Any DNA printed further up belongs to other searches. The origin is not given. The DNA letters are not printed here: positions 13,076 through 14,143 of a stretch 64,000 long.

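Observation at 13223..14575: Single polypeptide combining a small-alarmone-hydrolase domain with a nucleoside-kinase-like P-loop domain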

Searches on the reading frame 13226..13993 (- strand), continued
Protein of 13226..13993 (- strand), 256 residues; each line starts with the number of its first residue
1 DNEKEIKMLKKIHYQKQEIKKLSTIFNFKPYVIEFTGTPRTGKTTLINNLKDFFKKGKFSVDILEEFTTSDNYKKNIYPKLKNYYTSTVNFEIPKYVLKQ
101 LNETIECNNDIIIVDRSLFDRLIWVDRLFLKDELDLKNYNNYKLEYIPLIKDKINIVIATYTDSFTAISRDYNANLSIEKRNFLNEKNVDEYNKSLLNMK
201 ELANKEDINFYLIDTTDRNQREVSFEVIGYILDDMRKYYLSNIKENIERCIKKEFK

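Call 44: search_solved_structures(query=P0210, max_evalue=0.1)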
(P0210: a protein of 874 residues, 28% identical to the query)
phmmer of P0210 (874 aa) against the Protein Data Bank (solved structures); distinct sequences matched with E-value up to 0.1: 31.
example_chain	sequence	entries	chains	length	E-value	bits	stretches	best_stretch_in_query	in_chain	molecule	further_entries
2o6i_A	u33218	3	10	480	2.7e-18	68.9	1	16-253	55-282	HD domain protein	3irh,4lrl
2q14_A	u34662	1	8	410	1.5e-16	63.1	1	4-241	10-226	Phosphohydrolase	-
2hek_A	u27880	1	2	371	4.5e-15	58.2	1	5-385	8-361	Hypothetical protein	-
9mr6_A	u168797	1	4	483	2e-12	49.4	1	6-238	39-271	HD domain-containing protein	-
6tx0_A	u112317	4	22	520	3.8e-12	48.5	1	3-238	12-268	Deoxynucleoside triphosphate triphosphohydrolase SAMHD1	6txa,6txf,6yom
5ao1_A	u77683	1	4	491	1.6e-11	46.5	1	3-238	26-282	DEOXYNUCLEOSIDE TRIPHOSPHATE TRIPHOSPHOHYDROLASE SAMHD1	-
4q7h_A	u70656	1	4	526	1.8e-11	46.3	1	3-238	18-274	Deoxynucleoside triphosphate triphosphohydrolase SAMHD1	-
8gb1_A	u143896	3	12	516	1.8e-11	46.3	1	3-238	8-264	Deoxynucleoside triphosphate triphosphohydrolase SAMHD1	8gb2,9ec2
6txc_A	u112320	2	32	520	1.9e-11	46.2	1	3-238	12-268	Deoxynucleoside triphosphate triphosphohydrolase SAMHD1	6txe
4mz7_A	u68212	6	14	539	1.9e-11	46.2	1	3-238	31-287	Deoxynucleoside triphosphate triphosphohydrolase SAMHD1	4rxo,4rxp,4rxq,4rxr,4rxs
5ao3_A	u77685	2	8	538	2.1e-11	46.1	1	3-238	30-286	DEOXYNUCLEOSIDE TRIPHOSPHATE TRIPHOSPHOHYDROLASE SAMHD1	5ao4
6u6z_A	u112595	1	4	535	2.1e-11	46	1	3-238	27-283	Deoxynucleoside triphosphate triphosphohydrolase SAMHD1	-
4bzc_A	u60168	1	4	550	2.2e-11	46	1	3-238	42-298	DEOXYNUCLEOSIDE TRIPHOSPHATE TRIPHOSPHOHYDROLASE SAMHD1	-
5ao0_A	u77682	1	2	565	2.4e-11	45.9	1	3-238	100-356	DEOXYNUCLEOSIDE TRIPHOSPHATE TRIPHOSPHOHYDROLASE SAMHD1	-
7ujn_A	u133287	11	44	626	3.2e-11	45.5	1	3-238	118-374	Deoxynucleoside triphosphate triphosphohydrolase SAMHD1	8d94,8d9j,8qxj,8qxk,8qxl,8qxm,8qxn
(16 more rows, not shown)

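Call 45: search_protein_families(library=pfam, proteins=[P0159, P0163, P0173, P0179, P0184, P0188, P0195, P0199, P0203, P0212], max_evalue=0.05)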
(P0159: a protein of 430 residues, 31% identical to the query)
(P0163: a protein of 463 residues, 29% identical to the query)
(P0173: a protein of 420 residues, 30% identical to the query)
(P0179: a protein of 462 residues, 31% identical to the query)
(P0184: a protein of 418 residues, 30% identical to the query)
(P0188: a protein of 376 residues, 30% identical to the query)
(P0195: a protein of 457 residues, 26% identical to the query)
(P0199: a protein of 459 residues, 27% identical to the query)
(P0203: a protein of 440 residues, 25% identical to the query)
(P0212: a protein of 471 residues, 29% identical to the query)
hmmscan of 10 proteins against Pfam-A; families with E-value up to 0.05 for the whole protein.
P0159 (430 aa): 6 families
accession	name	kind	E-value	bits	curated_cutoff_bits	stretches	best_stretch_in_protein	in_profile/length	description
PF13521.12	AAA_28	-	4.2e-10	40.5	27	1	221-351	4-118/164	AAA domain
PF13238.12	AAA_18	-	2.5e-05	25.2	29.4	1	221-283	3-64/128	AAA domain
PF20720.3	nSTAND3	-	0.013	15.7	27.2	0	216-250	17-51/155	Novel STAND NTPase 3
PF03976.20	PPK2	-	0.014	15.4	22.3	1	194-254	9-69/229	Polyphosphate kinase 2 (PPK2)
PF03266.21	NTPase_1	-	0.019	15.3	23.9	0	220-247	3-30/168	NTPase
PF13245.12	AAA_19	-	0.04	14.5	25.1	0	218-246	13-41/134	AAA domain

P0163 (463 aa): 6 families
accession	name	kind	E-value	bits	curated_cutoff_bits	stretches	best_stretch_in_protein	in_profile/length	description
PF13521.12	AAA_28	-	5.4e-14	53.2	27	1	252-413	2-148/164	AAA domain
PF02223.23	Thymidylate_kin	-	0.0079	16.3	27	1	254-344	1-95/185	Thymidylate kinase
PF13401.12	AAA_22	-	0.01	16.6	27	1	252-315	8-62/130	AAA domain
PF24026.1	DUF7337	-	0.019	15.5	30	1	205-239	20-51/61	Family of unknown function (DUF7337)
PF19993.5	DO-GTPase2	-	0.034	14.2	27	0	250-280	1-31/226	Double-GTPase 2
PF13238.12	AAA_18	-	0.043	14.7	29.4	0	252-317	1-65/128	AAA domain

P0173 (420 aa): 6 families
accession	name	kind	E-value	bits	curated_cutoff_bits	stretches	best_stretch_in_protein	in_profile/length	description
PF13521.12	AAA_28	-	3.8e-11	43.9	27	1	211-318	2-101/164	AAA domain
PF02223.23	Thymidylate_kin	-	0.00015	21.9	27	1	215-311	3-98/185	Thymidylate kinase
PF13401.12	AAA_22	-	0.0081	16.9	27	1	210-268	7-56/130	AAA domain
PF13238.12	AAA_18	-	0.0099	16.8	29.4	1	211-279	1-68/128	AAA domain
PF08433.16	KTI12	-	0.01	15.8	22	1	211-262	4-55/271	Chromatin associated protein KTI12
PF19993.5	DO-GTPase2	-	0.046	13.8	27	0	210-237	2-29/226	Double-GTPase 2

P0179 (462 aa): 6 families
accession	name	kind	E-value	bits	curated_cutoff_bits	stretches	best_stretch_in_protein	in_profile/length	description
PF13521.12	AAA_28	-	1.8e-10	41.7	27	1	253-404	2-138/164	AAA domain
PF18061.6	CRISPR_Cas9_WED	-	0.00077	20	27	1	113-235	16-113/131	CRISPR-Cas9 WED domain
PF02223.23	Thymidylate_kin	-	0.0017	18.6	27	1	257-339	3-89/185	Thymidylate kinase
PF13238.12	AAA_18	-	0.002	19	29.4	1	253-309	1-56/128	AAA domain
PF13401.12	AAA_22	-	0.0065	17.2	27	0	252-307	7-53/130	AAA domain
PF20720.3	nSTAND3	-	0.022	14.9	27.2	0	247-294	14-61/155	Novel STAND NTPase 3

P0184 (418 aa): 1 family
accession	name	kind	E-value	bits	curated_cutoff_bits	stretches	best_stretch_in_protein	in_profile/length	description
PF10730.14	DUF2521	-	0.046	14.2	25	0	279-343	69-128/146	Protein of unknown function (DUF2521)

P0188 (376 aa): 1 family
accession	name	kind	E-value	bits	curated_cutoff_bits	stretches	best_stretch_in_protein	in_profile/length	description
PF06414.18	Zeta_toxin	-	0.013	15.3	22.3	1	23-67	5-49/199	Zeta toxin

P0195 (457 aa): 6 families
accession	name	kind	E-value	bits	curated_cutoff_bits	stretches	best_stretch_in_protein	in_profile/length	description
PF13521.12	AAA_28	-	0.00044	20.9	27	1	35-123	4-96/164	AAA domain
PF08433.16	KTI12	-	0.0035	17.3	22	1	35-69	6-40/271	Chromatin associated protein KTI12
PF02223.23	Thymidylate_kin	-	0.0042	17.2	27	0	37-64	3-30/185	Thymidylate kinase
PF03308.22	MeaB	-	0.0066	15.9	23.1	1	27-64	30-67/273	Methylmalonyl Co-A mutase-associated GTPase MeaB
PF03205.20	MobB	-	0.011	16.1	26.6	1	32-66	1-35/133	Molybdopterin guanine dinucleotide synthesis protein B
PF03029.23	ATP_bind_1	-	0.017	15.4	27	0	36-64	2-30/240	Conserved hypothetical ATP binding protein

P0199 (459 aa): 1 family
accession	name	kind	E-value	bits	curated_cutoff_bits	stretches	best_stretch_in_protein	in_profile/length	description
PF13238.12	AAA_18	-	0.032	15.1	29.4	0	40-115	1-77/128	AAA domain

P0203 (440 aa): 3 families
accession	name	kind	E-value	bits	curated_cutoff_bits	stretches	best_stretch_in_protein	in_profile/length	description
PF13521.12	AAA_28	-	9.2e-05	23.2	27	1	36-147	4-122/164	AAA domain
PF03308.22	MeaB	-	0.00058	19.4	23.1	1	14-65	16-67/273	Methylmalonyl Co-A mutase-associated GTPase MeaB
PF02223.23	Thymidylate_kin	-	0.021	15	27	0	38-68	3-33/185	Thymidylate kinase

P0212 (471 aa): 3 families
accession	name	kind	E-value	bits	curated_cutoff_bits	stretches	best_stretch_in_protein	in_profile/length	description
PF13521.12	AAA_28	-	0.00068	20.3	27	1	38-135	4-96/164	AAA domain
PF14860.11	DrrA_P4M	-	0.007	16.7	26.2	1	176-244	17-92/103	DrrA phosphatidylinositol 4-phosphate binding domain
PF03308.22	MeaB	-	0.022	14.2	23.1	1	18-68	19-68/273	Methylmalonyl Co-A mutase-associated GTPase MeaB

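Call 46: search_protein_families(library=padloc, proteins=[P0176, P0162, P0210, P0163, P0182, P0140], max_evalue=0.01)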
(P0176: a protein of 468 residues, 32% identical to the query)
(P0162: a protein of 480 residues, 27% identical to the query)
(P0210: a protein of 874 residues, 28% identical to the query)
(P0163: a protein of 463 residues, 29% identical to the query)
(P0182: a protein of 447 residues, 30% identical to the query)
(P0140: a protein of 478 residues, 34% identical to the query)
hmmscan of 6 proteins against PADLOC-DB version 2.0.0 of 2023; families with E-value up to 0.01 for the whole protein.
P0176 (468 aa): 0 families

P0162 (480 aa): 2 families
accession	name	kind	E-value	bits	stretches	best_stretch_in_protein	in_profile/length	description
PDLC04140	mad8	-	2.1e-05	22.2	0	251-300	15-67/314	mads_8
PDLC02911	VakA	-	0.0081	14.7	0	32-161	4-105/163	-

P0210 (874 aa): 1 family
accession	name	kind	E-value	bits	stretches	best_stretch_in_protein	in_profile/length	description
PDLC02374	dGTPase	-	3.5e-10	37.8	1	19-107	48-125/395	-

P0163 (463 aa): 0 families

P0182 (447 aa): 0 families

P0140 (478 aa): 0 families

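Call 47: search_protein_families(library=phrogs, proteins=[P0176, P0162, P0163], max_evalue=0.001)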
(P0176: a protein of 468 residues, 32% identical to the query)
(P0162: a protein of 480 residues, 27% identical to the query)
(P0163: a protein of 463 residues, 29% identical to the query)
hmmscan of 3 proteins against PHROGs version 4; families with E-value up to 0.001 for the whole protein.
P0176 (468 aa): 1 family
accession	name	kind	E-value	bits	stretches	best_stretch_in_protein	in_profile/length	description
phrog_8902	-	unknown function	8.2e-12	46.1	1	278-450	64-234/238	-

P0162 (480 aa): 4 families
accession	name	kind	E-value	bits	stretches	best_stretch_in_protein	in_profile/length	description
phrog_761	-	other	3.3e-18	67.5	2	30-226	19-212/362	thymidylate kinase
phrog_2107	-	other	5.8e-11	43.5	1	33-141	6-128/201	thymidylate kinase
phrog_1139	-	DNA, RNA and nucleotide metabolism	7.9e-05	21.8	0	32-60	546-579/895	DNA primase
phrog_124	-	DNA, RNA and nucleotide metabolism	0.00029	21.3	0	35-111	48-118/382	Sak4-like ssDNA annealing protein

P0163 (463 aa): 2 families
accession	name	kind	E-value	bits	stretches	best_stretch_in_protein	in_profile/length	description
phrog_761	-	other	3.3e-06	28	1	246-386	16-147/362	thymidylate kinase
phrog_2107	-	other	2e-05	25.4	1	248-359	2-113/201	thymidylate kinase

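Call 57: find_encoding_contigs(protein=P0324, flank=5000, max_places=3)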
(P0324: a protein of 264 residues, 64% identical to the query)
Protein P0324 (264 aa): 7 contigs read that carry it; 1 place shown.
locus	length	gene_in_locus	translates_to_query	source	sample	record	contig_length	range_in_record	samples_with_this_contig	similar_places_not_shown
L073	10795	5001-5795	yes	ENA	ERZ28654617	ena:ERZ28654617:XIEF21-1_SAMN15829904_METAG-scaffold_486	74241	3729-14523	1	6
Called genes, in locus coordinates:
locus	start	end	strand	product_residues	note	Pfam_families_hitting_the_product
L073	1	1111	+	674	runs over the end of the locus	PF13306:LRR_5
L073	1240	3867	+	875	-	PF01326:PPDK_N, PF00391:PEP-utilizers, PF02896:PEP-utilizers_C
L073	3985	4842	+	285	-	PF02498:Bro-N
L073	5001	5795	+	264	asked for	PF13521:AAA_28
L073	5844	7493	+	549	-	PF02366:PMT, PF13231:PMT_2, PF16192:PMT_4TMC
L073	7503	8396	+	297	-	PF00294:PfkB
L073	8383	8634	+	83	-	PF01713:Smr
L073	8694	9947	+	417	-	-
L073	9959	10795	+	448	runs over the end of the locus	-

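Call 60: search_solved_structures(query=P0163, max_evalue=1)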
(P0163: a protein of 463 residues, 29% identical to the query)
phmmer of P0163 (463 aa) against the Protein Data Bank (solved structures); distinct sequences matched with E-value up to 1: 4.
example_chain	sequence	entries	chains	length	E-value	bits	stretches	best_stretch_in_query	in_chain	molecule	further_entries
2pbr_A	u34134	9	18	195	0.03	17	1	252-349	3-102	Thymidylate kinase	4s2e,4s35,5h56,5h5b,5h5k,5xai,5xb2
5xbh_A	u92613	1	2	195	0.038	16.6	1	252-349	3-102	Thymidylate kinase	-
4c7o_A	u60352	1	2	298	0.91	12.1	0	186-310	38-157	SIGNAL RECOGNITION PARTICLE PROTEIN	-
7o9g_A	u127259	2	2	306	0.99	12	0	186-310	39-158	Signal recognition particle protein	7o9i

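Call 61: search_solved_structures(query=P0176, max_evalue=1)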
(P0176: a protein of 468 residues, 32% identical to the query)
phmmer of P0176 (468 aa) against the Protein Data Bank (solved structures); distinct sequences matched with E-value up to 1: 5.
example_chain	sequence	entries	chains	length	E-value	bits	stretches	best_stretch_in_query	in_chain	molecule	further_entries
3dm9_B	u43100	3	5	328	0.031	16.4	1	16-69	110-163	Signal recognition particle receptor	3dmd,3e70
6y32_B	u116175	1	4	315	0.17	14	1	13-68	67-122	Signal recognition particle receptor subunit alpha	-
5l3q_B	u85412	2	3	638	0.36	12.9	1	13-68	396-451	Signal recognition particle receptor subunit alpha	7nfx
7obq_y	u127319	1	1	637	0.37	12.9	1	13-68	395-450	SRP receptor subunit alpha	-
6frk_y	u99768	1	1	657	0.39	12.8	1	13-68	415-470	SRP receptor alpha subunit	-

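Call 72: find_encoding_contigs(protein=P0210, flank=6000, max_places=3)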
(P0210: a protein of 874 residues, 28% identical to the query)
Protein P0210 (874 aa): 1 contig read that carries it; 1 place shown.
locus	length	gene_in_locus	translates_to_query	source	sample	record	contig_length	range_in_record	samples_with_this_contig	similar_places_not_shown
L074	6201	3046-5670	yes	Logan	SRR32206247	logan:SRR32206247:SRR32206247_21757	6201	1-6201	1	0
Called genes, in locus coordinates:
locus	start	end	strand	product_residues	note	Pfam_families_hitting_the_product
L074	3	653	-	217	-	?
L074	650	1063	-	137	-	PF00583:Acetyltransf_1, PF13673:Acetyltransf_10, PF13508:Acetyltransf_7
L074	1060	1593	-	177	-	PF00814:TsaD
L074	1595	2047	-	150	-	PF02367:TsaE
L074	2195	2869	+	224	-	PF00293:NUDIX, PF19368:WHD_AraR, PF21906:WHD_NrtR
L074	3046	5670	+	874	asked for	PF01966:HD (weak), PF13521:AAA_28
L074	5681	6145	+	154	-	-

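Call 73: find_encoding_contigs(protein=P0163, flank=6000, max_places=4)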
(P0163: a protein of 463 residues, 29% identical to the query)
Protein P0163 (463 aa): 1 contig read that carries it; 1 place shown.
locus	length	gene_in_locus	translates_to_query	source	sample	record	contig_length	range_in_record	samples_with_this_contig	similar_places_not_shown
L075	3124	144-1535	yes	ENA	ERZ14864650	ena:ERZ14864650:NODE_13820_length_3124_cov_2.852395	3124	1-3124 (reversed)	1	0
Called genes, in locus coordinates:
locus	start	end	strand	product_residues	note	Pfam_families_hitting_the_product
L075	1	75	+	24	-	?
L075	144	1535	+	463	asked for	PF13521:AAA_28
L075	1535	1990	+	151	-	-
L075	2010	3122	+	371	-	?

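Call 74: find_encoding_contigs(protein=P0176, flank=6000, max_places=4)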
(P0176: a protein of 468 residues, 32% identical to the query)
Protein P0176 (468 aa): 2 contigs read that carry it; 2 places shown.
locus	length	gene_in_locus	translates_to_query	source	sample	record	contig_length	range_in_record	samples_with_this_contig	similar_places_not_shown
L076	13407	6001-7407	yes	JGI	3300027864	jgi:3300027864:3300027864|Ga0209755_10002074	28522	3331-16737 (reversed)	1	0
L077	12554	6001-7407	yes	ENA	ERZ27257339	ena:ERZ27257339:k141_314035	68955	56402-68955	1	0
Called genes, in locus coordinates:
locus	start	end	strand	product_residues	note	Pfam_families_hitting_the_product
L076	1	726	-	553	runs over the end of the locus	PF13177:DNA_pol3_delta2, PF13401:AAA_22 (faint), PF00004:AAA, PF22608:DNAX_ATPase_lid, PF12169:DNA_pol3_gamma3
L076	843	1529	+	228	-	-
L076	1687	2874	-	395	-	PF00331:Glyco_hydro_10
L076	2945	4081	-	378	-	PF01702:TGT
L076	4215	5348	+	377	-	PF22020:RlmL_1st, PF02926:THUMP, PF01170:UPF0020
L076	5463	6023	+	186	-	-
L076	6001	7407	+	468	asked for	-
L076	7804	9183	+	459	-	PF00005:ABC_tran (faint), PF13304:AAA_21, PF13175:AAA_15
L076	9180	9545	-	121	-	PF13635:DUF4143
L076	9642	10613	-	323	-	-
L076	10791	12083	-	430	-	PF00165:HTH_AraC (weak), PF12833:HTH_18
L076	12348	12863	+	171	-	PF13302:Acetyltransf_3, PF00583:Acetyltransf_1, PF08445:FR47 (weak)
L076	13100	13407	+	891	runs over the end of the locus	PF02463:SMC_N (weak), PF13175:AAA_15 (faint), PF08242:Methyltransf_12 (faint), PF13304:AAA_21 (faint), PF13489:Methyltransf_23 (weak), PF08241:Methyltransf_11, PF13649:Methyltransf_25 (weak), PF13424:TPR_12 (weak), +13 more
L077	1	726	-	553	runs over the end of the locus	PF13177:DNA_pol3_delta2, PF13401:AAA_22 (faint), PF00004:AAA, PF22608:DNAX_ATPase_lid, PF12169:DNA_pol3_gamma3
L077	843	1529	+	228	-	-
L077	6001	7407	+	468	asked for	-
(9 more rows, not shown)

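Call 75: find_encoding_contigs(protein=P0143, flank=6000, max_places=4)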
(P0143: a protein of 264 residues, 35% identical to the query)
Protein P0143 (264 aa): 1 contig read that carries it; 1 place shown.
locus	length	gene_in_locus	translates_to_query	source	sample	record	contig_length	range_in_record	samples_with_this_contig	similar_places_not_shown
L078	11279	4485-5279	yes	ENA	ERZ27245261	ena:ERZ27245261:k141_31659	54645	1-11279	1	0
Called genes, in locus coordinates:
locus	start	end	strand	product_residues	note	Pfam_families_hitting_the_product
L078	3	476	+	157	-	?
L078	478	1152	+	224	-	PF14094:DUF4272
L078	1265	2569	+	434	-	PF01225:Mur_ligase, PF08245:Mur_ligase_M, PF02875:Mur_ligase_C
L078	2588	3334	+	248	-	PF13263:PHP_C (weak)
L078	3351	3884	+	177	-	PF00753:Lactamase_B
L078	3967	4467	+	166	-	-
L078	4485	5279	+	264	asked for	PF13521:AAA_28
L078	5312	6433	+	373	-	PF01966:HD, PF13286:HD_assoc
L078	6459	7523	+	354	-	PF01757:Acyl_transf_3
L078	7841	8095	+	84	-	PF02604:PhdYeFM_antitox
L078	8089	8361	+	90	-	PF06769:YoeB_toxin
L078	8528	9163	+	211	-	PF00565:SNase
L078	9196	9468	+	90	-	-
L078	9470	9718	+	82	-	PF11731:Cdd1, PF14520:HHH_5 (weak)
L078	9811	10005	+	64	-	PF01165:Ribosomal_S21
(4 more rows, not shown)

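Call 76: find_encoding_contigs(protein=P0152, flank=4000, max_places=3)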
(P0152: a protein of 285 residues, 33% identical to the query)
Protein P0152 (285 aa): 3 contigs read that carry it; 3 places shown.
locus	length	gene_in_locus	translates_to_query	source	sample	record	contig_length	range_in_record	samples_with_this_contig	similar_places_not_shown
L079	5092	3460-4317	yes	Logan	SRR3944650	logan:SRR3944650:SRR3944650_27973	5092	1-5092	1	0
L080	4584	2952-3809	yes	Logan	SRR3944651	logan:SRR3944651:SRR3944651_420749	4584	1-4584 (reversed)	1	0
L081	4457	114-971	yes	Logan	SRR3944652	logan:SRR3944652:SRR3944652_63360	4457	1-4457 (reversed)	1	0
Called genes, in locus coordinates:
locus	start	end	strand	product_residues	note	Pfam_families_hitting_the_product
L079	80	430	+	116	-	-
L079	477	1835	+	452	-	PF00009:GTP_EFTU, PF00071:Ras (weak), PF01926:MMR_HSR1, PF02421:FeoB_N, PF04548:AIG1 (weak), PF01926:MMR_HSR1, PF02421:FeoB_N, PF14714:KH_dom-like, +5 more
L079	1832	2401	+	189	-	PF01195:Pept_tRNA_hydro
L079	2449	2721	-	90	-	-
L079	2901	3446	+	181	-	PF13328:HD_4, PF01966:HD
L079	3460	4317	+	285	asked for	PF13521:AAA_28 (weak)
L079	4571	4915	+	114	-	-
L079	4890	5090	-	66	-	?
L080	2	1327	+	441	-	?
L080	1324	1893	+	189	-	PF01195:Pept_tRNA_hydro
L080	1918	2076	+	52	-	-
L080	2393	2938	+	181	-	PF13328:HD_4, PF01966:HD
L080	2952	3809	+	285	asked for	PF13521:AAA_28 (weak)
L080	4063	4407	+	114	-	-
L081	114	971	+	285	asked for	PF13521:AAA_28 (weak)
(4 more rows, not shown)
